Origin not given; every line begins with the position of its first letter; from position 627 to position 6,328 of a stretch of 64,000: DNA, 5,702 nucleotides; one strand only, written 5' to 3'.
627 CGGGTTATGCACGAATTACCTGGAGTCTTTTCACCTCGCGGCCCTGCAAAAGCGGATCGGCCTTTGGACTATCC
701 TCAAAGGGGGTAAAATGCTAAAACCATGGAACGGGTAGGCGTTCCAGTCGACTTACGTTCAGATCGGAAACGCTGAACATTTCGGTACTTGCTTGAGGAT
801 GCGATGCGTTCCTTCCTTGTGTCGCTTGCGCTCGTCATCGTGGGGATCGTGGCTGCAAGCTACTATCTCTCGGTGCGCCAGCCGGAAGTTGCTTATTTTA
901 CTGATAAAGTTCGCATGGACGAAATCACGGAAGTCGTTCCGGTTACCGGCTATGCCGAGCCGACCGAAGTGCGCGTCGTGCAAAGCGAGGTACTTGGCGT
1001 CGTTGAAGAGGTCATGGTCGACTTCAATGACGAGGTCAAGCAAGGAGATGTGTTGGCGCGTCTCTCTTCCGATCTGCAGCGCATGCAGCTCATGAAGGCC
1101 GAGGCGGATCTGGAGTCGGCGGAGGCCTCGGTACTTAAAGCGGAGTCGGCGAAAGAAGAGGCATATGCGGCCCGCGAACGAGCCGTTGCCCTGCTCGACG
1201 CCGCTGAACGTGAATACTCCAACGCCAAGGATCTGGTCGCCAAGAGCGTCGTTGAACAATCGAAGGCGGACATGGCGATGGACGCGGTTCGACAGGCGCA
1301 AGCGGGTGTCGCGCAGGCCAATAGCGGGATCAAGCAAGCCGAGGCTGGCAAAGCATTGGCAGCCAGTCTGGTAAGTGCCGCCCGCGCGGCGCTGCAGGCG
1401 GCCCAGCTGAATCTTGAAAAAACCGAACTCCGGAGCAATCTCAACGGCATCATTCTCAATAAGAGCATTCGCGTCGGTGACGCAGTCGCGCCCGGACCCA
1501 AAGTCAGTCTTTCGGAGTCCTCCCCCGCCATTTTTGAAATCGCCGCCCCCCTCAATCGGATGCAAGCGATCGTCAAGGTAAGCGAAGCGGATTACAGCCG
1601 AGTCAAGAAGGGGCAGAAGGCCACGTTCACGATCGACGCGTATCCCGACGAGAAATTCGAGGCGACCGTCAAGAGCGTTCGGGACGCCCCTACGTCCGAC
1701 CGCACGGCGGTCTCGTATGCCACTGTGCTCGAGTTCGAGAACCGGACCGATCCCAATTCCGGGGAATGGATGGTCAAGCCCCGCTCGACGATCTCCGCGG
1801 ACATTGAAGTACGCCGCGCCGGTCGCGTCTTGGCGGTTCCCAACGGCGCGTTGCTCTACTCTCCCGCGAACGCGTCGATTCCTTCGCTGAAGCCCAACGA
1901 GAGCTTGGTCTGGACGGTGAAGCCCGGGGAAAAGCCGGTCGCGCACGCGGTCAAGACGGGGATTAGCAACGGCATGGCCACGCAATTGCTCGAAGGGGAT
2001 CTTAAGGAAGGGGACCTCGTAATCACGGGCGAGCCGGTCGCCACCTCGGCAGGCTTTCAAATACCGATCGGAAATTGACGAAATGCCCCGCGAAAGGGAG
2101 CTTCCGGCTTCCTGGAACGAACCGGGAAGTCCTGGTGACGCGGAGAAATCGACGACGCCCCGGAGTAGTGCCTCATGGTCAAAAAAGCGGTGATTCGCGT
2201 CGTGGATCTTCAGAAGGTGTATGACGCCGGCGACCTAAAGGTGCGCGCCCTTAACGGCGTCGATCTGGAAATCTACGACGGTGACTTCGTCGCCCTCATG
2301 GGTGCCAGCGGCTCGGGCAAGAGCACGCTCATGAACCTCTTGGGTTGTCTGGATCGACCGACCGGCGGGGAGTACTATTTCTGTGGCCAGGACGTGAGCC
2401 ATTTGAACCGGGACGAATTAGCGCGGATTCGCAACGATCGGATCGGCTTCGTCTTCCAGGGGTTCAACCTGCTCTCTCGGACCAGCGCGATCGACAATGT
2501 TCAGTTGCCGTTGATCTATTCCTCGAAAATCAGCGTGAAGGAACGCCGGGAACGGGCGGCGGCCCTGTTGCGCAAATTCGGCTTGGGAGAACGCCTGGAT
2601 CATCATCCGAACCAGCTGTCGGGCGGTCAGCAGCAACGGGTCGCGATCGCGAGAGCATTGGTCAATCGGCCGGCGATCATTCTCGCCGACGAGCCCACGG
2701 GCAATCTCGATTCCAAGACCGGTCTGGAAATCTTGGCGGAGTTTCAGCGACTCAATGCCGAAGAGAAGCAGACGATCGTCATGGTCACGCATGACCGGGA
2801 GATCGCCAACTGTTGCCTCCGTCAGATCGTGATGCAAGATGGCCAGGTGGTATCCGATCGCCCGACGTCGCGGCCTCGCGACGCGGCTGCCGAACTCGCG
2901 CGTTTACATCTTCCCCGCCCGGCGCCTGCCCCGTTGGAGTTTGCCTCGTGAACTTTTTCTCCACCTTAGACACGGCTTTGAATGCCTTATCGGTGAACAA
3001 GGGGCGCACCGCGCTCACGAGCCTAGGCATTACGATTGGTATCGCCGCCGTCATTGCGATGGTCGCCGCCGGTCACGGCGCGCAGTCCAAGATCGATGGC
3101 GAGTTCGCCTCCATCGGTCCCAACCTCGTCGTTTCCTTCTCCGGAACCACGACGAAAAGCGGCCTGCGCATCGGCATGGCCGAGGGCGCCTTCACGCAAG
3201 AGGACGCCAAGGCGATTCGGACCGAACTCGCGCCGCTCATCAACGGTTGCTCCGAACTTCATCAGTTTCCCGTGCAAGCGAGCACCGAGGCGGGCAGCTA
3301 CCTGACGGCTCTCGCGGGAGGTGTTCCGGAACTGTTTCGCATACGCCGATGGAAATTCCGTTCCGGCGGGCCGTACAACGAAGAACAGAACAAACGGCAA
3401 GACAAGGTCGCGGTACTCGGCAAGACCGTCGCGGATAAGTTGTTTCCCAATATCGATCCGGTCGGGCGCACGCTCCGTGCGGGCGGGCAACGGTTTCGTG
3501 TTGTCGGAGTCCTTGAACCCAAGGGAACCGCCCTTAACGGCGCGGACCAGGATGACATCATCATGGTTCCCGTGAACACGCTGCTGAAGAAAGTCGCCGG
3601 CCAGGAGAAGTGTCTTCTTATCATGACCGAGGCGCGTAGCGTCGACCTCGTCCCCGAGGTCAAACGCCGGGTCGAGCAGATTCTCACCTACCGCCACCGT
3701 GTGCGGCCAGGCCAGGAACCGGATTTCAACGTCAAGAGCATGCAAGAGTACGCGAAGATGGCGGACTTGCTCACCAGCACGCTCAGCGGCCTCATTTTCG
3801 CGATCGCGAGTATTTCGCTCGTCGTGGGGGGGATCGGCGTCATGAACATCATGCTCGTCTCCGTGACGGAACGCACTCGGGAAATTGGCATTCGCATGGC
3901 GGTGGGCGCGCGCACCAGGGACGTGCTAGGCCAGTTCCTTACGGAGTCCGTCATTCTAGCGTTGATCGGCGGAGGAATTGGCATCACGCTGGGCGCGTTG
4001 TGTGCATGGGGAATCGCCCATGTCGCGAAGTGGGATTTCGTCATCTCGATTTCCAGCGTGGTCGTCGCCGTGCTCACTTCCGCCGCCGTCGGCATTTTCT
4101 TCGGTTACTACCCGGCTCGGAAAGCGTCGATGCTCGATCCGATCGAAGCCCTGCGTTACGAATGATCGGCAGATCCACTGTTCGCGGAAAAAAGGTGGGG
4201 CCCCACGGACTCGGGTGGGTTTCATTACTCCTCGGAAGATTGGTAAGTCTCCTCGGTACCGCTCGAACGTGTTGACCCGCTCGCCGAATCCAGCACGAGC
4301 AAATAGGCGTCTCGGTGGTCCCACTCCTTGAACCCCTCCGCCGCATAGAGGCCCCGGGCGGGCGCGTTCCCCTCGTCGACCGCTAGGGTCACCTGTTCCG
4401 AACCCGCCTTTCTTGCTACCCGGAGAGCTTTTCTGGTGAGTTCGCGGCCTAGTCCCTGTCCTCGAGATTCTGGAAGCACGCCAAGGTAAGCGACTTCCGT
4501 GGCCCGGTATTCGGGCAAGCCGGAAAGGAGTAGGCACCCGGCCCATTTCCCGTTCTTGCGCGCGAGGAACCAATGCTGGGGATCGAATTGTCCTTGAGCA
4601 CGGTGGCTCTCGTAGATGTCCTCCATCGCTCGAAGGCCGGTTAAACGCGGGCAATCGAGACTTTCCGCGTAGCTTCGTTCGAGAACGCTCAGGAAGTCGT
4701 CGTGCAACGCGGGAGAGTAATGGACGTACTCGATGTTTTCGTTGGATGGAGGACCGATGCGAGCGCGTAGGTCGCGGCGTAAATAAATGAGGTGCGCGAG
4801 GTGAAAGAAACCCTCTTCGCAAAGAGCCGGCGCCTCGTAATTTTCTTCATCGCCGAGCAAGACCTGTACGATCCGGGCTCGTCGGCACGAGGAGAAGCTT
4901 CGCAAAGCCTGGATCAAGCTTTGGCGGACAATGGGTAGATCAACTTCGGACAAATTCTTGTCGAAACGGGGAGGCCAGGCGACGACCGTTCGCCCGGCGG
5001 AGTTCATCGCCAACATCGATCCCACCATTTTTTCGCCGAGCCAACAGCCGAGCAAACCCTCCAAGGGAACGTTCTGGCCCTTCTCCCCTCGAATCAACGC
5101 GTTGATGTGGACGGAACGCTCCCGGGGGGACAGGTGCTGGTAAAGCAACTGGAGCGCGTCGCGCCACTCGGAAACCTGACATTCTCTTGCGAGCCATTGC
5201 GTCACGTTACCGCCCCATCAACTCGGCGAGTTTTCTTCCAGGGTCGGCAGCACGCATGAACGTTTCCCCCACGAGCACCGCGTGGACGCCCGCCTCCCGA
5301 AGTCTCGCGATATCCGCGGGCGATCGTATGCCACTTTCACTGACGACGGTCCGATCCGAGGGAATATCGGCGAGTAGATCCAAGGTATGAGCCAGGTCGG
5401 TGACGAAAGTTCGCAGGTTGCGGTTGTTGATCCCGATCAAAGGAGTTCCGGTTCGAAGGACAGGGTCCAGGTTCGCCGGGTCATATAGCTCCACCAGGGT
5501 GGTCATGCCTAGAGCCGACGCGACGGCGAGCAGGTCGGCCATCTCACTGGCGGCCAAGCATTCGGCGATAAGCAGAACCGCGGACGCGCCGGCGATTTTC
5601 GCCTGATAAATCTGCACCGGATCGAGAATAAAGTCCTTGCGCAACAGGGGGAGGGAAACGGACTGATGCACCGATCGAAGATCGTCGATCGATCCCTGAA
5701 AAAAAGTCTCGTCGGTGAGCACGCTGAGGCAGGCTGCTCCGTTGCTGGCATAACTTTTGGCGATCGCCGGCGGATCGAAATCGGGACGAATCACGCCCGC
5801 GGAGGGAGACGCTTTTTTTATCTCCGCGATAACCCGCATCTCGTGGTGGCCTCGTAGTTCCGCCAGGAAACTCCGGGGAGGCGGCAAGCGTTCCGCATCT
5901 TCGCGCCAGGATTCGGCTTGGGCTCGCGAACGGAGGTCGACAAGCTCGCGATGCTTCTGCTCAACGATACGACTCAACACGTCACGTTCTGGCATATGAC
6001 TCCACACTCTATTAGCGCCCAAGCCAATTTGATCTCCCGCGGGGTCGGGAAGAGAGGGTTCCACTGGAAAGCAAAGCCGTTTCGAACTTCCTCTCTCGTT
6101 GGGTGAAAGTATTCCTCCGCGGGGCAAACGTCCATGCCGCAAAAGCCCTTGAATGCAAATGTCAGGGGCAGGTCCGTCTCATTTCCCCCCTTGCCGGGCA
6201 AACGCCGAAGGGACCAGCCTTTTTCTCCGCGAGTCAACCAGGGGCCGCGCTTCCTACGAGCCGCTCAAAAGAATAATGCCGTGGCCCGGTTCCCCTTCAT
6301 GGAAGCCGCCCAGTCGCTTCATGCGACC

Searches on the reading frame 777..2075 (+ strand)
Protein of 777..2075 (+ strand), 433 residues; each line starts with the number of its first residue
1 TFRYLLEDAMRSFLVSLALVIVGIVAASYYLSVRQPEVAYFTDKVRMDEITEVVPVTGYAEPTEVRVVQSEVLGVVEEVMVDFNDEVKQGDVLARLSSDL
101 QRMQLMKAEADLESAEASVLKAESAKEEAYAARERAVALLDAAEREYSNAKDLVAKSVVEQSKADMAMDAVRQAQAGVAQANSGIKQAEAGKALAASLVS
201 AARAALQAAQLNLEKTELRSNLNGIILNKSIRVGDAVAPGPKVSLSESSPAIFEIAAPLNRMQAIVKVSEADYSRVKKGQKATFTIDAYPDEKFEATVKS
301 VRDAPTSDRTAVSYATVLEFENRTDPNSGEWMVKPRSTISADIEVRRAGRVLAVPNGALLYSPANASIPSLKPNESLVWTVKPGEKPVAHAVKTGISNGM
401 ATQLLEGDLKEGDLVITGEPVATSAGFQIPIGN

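Call 14: search_protein_families(library=pfam, proteins=[window:777-2075:+], max_evalue=0.01)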
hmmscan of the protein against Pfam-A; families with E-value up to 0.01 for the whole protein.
window:777-2075:+ (433 aa): 4 families
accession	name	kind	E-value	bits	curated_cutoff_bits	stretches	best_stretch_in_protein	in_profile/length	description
PF16576.10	HlyD_D23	-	7e-15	55.3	30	1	63-303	17-186/214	Barrel-sandwich domain of CusB or HlyD membrane-fusion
PF13437.12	HlyD_3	-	6.3e-12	46.6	22.2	1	218-313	2-88/106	HlyD family secretion protein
PF13533.13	Biotin_lipoyl_2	-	9.5e-05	22.6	29.8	1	68-96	3-31/32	Biotin-lipoyl like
PF00364.28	Biotin_lipoyl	-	0.006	16.8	22.1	0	67-96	44-73/73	Biotin-requiring enzyme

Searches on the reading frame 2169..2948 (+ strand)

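Call 14: search_protein_families(library=pfam, proteins=[window:2169-2948:+], max_evalue=0.01)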
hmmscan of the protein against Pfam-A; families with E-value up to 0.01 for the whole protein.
window:2169-2948:+ (260 aa): 6 families
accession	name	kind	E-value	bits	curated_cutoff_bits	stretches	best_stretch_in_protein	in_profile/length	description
PF00005.33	ABC_tran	-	1.3e-32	113.7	25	1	28-177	1-136/137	ABC transporter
PF02463.25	SMC_N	-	0.0001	22.2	40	0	146-214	133-203/220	RecF/RecN/SMC N terminal domain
PF13555.12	AAA_29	-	0.0013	18.9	27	1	31-55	15-39/61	P-loop containing region of AAA domain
PF03193.22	RsgA_GTPase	-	0.0027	18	30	1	37-58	105-126/174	RsgA GTPase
PF13304.12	AAA_21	-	0.0036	17.8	27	0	40-61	1-22/304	AAA domain, putative AbiEii toxin, Type IV TA system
PF13401.12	AAA_22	-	0.0098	16.6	27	0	39-110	6-33/130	AAA domain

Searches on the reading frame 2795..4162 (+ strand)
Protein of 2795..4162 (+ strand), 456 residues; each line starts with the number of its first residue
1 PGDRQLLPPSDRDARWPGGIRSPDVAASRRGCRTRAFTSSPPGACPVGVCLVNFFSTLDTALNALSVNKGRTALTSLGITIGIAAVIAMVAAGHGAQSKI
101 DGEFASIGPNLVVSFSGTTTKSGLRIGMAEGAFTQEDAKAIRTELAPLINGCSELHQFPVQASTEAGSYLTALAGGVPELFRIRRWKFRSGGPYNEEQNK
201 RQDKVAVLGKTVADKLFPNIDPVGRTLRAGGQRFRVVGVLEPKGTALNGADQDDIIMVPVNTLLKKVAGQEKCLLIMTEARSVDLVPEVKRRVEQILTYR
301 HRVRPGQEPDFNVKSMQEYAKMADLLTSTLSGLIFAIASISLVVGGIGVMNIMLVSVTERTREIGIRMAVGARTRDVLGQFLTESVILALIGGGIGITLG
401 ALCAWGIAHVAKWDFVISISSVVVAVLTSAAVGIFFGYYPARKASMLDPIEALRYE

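Call 14: search_protein_families(library=pfam, proteins=[window:2795-4162:+], max_evalue=0.01)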
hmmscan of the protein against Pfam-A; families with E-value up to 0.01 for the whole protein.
window:2795-4162:+ (456 aa): 2 families
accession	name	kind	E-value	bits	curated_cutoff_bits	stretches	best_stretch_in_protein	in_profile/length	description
PF12704.14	MacB_PCD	-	1.2e-38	133.9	27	1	72-296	1-207/207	MacB-like periplasmic core domain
PF02687.27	FtsX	-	6.8e-19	68.5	25.5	1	336-445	2-116/120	FtsX-like permease C-terminal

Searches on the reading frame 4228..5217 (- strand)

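Call 13: search_protein_families(library=pfam, proteins=[window:4228-5217:-], max_evalue=0.01)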
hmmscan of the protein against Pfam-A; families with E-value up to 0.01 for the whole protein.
window:4228-5217:- (330 aa): 6 families
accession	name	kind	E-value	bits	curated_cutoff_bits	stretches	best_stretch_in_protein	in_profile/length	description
PF00583.31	Acetyltransf_1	-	3.1e-17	63.3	20.7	1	208-296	24-116/116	Acetyltransferase (GNAT) family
PF13508.13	Acetyltransf_7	-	5e-11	43.3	27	1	214-298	3-84/84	Acetyltransferase (GNAT) domain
PF08445.16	FR47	-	1.1e-06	29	22.1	1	240-301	22-82/86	FR47-like protein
PF13673.13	Acetyltransf_10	-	2.3e-06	28.1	23.6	1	202-300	17-111/128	Acetyltransferase (GNAT) domain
PF13302.13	Acetyltransf_3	-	0.00034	21.7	25.4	1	214-297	54-138/138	Acetyltransferase (GNAT) domain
PF14542.12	Acetyltransf_CG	-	0.0052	17.3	30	1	246-273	31-58/80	GCN5-related N-acetyl-transferase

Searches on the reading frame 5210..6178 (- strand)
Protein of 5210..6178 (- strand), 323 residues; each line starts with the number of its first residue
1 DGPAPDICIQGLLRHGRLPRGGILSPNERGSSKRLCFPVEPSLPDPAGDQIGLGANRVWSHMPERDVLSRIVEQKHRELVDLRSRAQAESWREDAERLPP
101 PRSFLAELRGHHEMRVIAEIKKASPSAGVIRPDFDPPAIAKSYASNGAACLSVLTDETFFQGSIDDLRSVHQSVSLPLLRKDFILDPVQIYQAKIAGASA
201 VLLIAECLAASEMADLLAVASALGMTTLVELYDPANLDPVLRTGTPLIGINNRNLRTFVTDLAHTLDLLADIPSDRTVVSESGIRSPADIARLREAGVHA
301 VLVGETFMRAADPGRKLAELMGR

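Call 13: search_protein_families(library=pfam, proteins=[window:5210-6178:-], max_evalue=0.01)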
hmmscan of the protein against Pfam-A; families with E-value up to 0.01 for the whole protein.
window:5210-6178:- (323 aa): 2 families
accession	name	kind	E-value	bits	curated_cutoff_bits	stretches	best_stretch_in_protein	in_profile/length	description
PF00218.27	IGPS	-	3.2e-83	279.2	27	1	68-320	1-254/254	Indole-3-glycerol phosphate synthase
PF01070.24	FMN_dh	-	0.0075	15.8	24.9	0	265-310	263-308/350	FMN-dependent dehydrogenase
